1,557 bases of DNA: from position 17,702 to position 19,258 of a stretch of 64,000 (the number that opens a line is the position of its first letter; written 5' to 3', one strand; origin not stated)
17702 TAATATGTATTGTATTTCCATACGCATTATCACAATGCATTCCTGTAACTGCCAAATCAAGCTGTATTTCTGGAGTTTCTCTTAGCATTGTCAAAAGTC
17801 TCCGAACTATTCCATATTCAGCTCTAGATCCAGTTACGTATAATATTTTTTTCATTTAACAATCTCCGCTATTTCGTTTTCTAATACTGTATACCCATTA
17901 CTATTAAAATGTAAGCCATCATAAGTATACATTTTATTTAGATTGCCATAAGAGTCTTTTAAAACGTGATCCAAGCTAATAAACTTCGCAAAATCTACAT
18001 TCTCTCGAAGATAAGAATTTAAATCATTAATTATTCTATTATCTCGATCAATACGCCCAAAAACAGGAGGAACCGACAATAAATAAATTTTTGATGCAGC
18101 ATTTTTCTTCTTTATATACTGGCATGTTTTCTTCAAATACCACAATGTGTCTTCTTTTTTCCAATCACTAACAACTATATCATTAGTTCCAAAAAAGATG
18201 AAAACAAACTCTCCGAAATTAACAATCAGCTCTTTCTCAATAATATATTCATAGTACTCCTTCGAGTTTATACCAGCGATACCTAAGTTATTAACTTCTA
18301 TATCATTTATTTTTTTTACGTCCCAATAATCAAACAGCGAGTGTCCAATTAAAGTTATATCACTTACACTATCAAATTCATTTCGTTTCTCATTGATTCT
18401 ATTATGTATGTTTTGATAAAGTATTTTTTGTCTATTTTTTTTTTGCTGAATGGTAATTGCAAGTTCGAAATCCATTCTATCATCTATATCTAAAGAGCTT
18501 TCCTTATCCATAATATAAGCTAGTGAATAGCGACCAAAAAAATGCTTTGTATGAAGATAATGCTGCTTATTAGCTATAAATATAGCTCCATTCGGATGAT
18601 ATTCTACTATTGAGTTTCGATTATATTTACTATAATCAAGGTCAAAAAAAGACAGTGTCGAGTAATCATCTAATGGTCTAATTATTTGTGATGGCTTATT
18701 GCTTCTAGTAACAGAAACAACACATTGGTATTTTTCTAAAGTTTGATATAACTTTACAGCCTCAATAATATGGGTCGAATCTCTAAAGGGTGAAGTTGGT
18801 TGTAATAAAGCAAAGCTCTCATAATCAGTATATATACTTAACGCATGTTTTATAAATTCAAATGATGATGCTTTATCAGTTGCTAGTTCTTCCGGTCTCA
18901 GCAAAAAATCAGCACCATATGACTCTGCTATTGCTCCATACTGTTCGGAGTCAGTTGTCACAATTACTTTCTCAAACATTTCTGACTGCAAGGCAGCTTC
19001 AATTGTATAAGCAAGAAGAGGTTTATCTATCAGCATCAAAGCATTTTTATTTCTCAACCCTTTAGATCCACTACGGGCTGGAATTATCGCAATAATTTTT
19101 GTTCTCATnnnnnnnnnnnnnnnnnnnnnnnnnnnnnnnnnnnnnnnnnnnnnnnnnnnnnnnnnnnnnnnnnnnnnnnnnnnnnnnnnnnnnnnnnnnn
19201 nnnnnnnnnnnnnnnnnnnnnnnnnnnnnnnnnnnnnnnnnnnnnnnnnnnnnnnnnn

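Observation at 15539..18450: Long A/T homopolymer runs inside neuE and neuA coding sequence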

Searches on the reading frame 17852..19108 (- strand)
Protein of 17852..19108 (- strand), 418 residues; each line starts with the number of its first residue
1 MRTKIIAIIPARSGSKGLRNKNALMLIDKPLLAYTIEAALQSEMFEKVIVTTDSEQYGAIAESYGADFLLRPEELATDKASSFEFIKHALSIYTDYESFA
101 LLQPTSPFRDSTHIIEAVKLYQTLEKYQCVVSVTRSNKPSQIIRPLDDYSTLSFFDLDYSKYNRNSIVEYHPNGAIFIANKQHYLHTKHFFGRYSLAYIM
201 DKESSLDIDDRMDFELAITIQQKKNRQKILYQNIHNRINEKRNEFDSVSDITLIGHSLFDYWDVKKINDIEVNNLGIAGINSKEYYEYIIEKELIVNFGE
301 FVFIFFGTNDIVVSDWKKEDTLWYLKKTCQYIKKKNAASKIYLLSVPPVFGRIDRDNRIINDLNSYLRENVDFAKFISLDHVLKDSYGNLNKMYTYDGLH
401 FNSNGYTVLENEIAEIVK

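Call 5: search_protein_families(library=ncbifam, proteins=[window:17852-19108:-])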
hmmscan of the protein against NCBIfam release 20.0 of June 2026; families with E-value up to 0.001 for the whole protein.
window:17852-19108:- (418 aa): 6 families
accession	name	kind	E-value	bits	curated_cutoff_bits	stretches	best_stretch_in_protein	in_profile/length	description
TIGR03584.1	PseF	equivalog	7.1e-41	140.3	205.7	1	6-217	1-216/222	pseudaminic acid cytidylyltransferase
NF003952.0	PRK05450.1-5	subfamily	2.8e-13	49.6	193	1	4-142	2-137/250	3-deoxy-manno-octulosonate cytidylyltransferase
NF009905.0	PRK13368.1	subfamily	1.1e-09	38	255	1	4-136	2-129/243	3-deoxy-manno-octulosonate cytidylyltransferase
NF003950.0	PRK05450.1-3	subfamily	3e-09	36.6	234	1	4-142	2-138/248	3-deoxy-manno-octulosonate cytidylyltransferase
TIGR00466.1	kdsB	equivalog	1.7e-05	24.4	155.2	1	6-73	4-70/241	3-deoxy-manno-octulosonate cytidylyltransferase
NF003948.0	PRK05450.1-1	equivalog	0.00013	21.3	281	1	3-119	4-118/248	3-deoxy-manno-octulosonate cytidylyltransferase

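Call 24: list_cluster_members(proteins=[window:17855-19108:-, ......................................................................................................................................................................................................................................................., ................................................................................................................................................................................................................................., window:15542-16687:-, window:15542-16774:-, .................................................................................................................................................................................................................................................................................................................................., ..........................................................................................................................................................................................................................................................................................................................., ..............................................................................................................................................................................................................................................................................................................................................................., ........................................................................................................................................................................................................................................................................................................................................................])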
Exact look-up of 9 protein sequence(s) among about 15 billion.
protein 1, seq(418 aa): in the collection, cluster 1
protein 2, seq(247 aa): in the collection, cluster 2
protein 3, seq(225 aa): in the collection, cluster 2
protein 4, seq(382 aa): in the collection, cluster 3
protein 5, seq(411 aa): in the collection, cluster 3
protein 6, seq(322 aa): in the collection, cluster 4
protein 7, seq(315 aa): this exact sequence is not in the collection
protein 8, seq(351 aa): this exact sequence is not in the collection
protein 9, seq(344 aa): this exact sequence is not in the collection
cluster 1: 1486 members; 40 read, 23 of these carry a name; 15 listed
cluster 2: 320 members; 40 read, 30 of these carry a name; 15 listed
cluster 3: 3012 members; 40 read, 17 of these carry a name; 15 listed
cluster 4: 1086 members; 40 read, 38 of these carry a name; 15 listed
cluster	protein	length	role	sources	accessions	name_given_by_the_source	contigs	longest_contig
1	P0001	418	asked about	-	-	acylneuraminate cytidylyltransferase [Escherichia coli] | N-acylneuraminate cytidylyltransferase | Acylneuraminate cytidylyltransferase n=12 Tax=Escherichia coli TaxID=562 ...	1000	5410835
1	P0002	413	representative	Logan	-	-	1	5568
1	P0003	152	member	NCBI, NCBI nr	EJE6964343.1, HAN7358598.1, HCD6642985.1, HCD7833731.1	acylneuraminate cytidylyltransferase family protein, partial [Escherichia coli] | acylneuraminate cytidylyltransferase family protein [Escherichia coli]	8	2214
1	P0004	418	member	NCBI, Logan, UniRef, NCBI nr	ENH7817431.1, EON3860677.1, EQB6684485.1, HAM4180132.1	acylneuraminate cytidylyltransferase [Escherichia coli] | cytidylyltransferase domain-containing protein n=1 Tax=Escherichia coli TaxID=562 ... | GDSL-type esterase/lipase family protein [Escherichia coli]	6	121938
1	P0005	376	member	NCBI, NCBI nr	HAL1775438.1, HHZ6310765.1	TPA: cytidylyltransferase domain-containing protein, partial [Escherichia coli] | acylneuraminate cytidylyltransferase [Escherichia coli]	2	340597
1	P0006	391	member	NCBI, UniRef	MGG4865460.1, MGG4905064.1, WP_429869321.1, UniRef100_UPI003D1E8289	UDP-N-acetylglucosamine 2-epimerase [Escherichia coli] | UDP-N-acetylglucosamine 2-epimerase n=1 Tax=Escherichia coli TaxID=562 RepID=UPI003D1E8289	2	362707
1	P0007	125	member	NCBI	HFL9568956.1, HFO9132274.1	TPA: acylneuraminate cytidylyltransferase, partial [Escherichia coli]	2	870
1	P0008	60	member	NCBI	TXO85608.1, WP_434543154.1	cytidylyltransferase domain-containing protein, partial [Escherichia coli]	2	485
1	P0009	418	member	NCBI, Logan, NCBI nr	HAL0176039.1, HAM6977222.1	TPA: acylneuraminate cytidylyltransferase [Escherichia coli] | acylneuraminate cytidylyltransferase [Escherichia coli]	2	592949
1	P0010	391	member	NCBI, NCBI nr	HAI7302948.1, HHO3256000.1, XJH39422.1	TPA: UDP-N-acetylglucosamine 2-epimerase [Escherichia coli] | UDP-N-acetylglucosamine 2-epimerase (hydrolyzing) [Escherichia coli]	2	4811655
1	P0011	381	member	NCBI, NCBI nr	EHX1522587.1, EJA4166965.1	UDP-N-acetylglucosamine 2-epimerase (hydrolyzing), partial [Escherichia coli] | UDP-N-acetylglucosamine 2-epimerase (hydrolyzing) [Escherichia coli]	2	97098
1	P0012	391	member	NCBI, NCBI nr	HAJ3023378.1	TPA: UDP-N-acetylglucosamine 2-epimerase (hydrolyzing) [Escherichia coli] | UDP-N-acetylglucosamine 2-epimerase (hydrolyzing) [Escherichia coli]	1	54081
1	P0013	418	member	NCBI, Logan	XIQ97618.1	GDSL-type esterase/lipase family protein [Escherichia coli]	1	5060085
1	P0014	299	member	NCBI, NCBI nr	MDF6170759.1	GDSL-type esterase/lipase family protein, partial [Escherichia coli] | GDSL-type esterase/lipase family protein [Escherichia coli]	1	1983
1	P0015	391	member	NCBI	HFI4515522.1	TPA: UDP-N-acetylglucosamine 2-epimerase [Escherichia coli]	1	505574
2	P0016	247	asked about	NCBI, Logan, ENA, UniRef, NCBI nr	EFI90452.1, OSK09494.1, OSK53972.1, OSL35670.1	hypothetical protein EAOG_04106 [Escherichia coli R527] | acylneuraminate cytidylyltransferase family protein n=1 Tax=Escherichia coli TaxID=562 ... | acylneuraminate cytidylyltransferase family protein [Escherichia coli]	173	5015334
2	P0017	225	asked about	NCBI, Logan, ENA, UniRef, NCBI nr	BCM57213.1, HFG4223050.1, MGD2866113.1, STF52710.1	acylneuraminate cytidylyltransferase [Escherichia coli] | acylneuraminate cytidylyltransferase family protein n=5 Tax=Escherichia coli TaxID=562 ... | acylneuraminate cytidylyltransferase family protein [Escherichia coli]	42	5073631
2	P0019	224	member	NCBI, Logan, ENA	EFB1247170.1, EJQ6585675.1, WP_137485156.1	acylneuraminate cytidylyltransferase family protein, partial [Escherichia coli]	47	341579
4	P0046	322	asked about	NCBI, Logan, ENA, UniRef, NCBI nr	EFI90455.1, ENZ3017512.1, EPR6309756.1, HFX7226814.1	DUF6716 putative glycosyltransferase [Escherichia coli] | DUF6716 putative glycosyltransferase n=2 Tax=Escherichia coli TaxID=562 ...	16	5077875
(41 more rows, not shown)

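Call 25: find_encoding_contigs(protein=P0016, flank=3000, max_places=10)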
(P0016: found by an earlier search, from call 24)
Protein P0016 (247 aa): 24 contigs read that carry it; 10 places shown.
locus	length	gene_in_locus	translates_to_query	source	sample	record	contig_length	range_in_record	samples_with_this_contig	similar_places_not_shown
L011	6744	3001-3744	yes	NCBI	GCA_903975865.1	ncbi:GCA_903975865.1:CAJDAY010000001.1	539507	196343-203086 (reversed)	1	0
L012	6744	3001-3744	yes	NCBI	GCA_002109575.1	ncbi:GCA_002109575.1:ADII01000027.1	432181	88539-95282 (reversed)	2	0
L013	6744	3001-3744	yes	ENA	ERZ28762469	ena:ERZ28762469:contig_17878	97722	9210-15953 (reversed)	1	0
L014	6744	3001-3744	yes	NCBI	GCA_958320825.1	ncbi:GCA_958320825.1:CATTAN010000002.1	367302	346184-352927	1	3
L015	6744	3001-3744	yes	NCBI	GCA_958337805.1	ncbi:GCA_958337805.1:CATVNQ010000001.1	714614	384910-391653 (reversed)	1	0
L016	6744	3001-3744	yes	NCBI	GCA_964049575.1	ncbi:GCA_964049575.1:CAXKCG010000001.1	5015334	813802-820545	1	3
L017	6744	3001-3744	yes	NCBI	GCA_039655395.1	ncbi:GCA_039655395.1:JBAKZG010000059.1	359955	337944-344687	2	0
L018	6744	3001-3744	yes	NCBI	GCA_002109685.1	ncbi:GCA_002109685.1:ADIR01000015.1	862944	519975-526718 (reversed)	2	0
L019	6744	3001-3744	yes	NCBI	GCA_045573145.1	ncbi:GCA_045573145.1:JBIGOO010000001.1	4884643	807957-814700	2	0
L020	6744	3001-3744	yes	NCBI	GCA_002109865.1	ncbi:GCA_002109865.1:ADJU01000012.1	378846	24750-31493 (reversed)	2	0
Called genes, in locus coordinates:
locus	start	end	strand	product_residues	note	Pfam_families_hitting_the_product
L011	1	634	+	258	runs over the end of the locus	PF01061:ABC2_membrane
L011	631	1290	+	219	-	PF00005:ABC_tran, PF02463:SMC_N (faint), PF13304:AAA_21 (faint)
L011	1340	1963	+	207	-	PF17836:PglD_N, PF22674:C2185-like_N (faint), PF25087:GMPPB_C (weak), PF00132:Hexapep (faint)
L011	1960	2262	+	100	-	PF03102:NeuB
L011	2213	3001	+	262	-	PF03102:NeuB, PF08666:SAF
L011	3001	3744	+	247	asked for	PF02348:CTP_transf_3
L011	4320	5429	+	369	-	PF02350:Epimerase_2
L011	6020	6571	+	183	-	PF20471:DUF6716 (weak)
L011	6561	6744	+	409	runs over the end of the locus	PF07388:A-2_8-polyST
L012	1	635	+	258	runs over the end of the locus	PF01061:ABC2_membrane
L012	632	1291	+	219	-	PF00005:ABC_tran, PF02463:SMC_N (faint), PF13304:AAA_21 (faint)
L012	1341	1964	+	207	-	PF17836:PglD_N, PF22674:C2185-like_N (faint), PF25087:GMPPB_C (weak), PF00132:Hexapep (faint)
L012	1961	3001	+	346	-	PF03102:NeuB, PF08666:SAF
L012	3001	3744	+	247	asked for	PF02348:CTP_transf_3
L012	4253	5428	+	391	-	PF02350:Epimerase_2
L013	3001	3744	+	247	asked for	PF02348:CTP_transf_3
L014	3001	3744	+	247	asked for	PF02348:CTP_transf_3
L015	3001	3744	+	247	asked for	PF02348:CTP_transf_3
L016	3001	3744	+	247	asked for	PF02348:CTP_transf_3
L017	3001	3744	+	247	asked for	PF02348:CTP_transf_3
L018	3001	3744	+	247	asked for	PF02348:CTP_transf_3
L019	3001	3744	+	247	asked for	PF02348:CTP_transf_3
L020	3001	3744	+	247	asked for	PF02348:CTP_transf_3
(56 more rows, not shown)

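Call 26: find_encoding_contigs(protein=P0017, flank=3000, max_places=10)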
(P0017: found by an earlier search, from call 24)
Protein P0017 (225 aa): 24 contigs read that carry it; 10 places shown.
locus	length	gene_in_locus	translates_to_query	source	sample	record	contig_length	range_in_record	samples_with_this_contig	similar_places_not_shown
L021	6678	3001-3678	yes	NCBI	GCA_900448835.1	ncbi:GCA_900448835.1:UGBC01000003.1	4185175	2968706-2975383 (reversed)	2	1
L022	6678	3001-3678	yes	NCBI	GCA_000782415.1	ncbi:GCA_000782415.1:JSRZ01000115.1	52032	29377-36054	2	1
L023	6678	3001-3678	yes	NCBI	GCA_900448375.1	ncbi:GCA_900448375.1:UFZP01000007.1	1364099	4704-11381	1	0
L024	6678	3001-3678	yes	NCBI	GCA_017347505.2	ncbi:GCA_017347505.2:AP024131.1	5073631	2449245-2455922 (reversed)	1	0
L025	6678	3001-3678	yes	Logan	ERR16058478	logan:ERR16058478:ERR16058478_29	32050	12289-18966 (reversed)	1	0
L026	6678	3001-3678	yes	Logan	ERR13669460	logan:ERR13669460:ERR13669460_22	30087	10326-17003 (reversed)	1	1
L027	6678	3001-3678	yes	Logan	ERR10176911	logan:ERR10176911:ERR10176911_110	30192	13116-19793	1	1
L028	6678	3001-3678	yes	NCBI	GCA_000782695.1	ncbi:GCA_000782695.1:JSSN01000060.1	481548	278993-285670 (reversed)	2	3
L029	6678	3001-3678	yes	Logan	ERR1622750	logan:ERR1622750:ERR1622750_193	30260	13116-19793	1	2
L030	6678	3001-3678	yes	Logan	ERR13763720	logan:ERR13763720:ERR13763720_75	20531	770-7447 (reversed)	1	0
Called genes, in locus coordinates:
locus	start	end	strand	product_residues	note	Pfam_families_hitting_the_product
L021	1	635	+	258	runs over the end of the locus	PF01061:ABC2_membrane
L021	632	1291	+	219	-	PF00005:ABC_tran, PF02463:SMC_N (faint), PF13304:AAA_21 (faint)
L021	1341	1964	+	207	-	PF17836:PglD_N, PF22674:C2185-like_N (faint), PF25087:GMPPB_C (weak), PF00132:Hexapep (faint)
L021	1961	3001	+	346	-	PF03102:NeuB, PF08666:SAF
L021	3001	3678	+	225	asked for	PF02348:CTP_transf_3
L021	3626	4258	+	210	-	PF13472:Lipase_GDSL_2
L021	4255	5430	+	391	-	PF02350:Epimerase_2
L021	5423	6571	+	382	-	PF20471:DUF6716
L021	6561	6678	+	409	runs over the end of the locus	PF07388:A-2_8-polyST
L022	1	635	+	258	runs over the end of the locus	PF01061:ABC2_membrane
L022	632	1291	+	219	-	PF00005:ABC_tran, PF02463:SMC_N (faint), PF13304:AAA_21 (faint)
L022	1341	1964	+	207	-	PF17836:PglD_N, PF22674:C2185-like_N (faint), PF25087:GMPPB_C (weak), PF00132:Hexapep (faint)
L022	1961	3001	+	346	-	PF03102:NeuB, PF08666:SAF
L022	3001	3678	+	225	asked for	PF02348:CTP_transf_3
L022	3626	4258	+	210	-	PF13472:Lipase_GDSL_2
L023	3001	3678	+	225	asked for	PF02348:CTP_transf_3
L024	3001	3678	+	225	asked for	PF02348:CTP_transf_3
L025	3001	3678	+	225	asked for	PF02348:CTP_transf_3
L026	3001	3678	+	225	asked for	PF02348:CTP_transf_3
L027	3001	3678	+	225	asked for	PF02348:CTP_transf_3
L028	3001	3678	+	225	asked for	PF02348:CTP_transf_3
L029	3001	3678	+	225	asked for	PF02348:CTP_transf_3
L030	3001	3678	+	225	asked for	PF02348:CTP_transf_3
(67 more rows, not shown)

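Call 34: find_encoding_contigs(protein=P0001, flank=100, max_places=1)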
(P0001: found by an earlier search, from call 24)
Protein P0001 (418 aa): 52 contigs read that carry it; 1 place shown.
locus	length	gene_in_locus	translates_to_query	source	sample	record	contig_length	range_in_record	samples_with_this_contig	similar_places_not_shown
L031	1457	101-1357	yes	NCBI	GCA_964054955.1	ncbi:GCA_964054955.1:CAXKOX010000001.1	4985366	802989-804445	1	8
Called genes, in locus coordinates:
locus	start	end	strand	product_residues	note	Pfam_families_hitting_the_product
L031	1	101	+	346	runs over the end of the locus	PF03102:NeuB, PF08666:SAF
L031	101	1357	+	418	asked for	PF02348:CTP_transf_3, PF13472:Lipase_GDSL_2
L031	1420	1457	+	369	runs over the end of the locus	PF02350:Epimerase_2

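Call 42: search_protein_families(library=pfam, proteins=[window:17852-19108:-], max_evalue=0.001)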
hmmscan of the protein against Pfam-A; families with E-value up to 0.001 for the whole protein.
window:17852-19108:- (418 aa): 2 families
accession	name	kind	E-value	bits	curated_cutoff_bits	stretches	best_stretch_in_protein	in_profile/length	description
PF02348.25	CTP_transf_3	-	6.1e-28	98.5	22.6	1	6-233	1-214/217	Cytidylyltransferase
PF13472.12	Lipase_GDSL_2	-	4.6e-13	50.5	32.9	1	270-407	34-177/178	GDSL-like Lipase/Acylhydrolase family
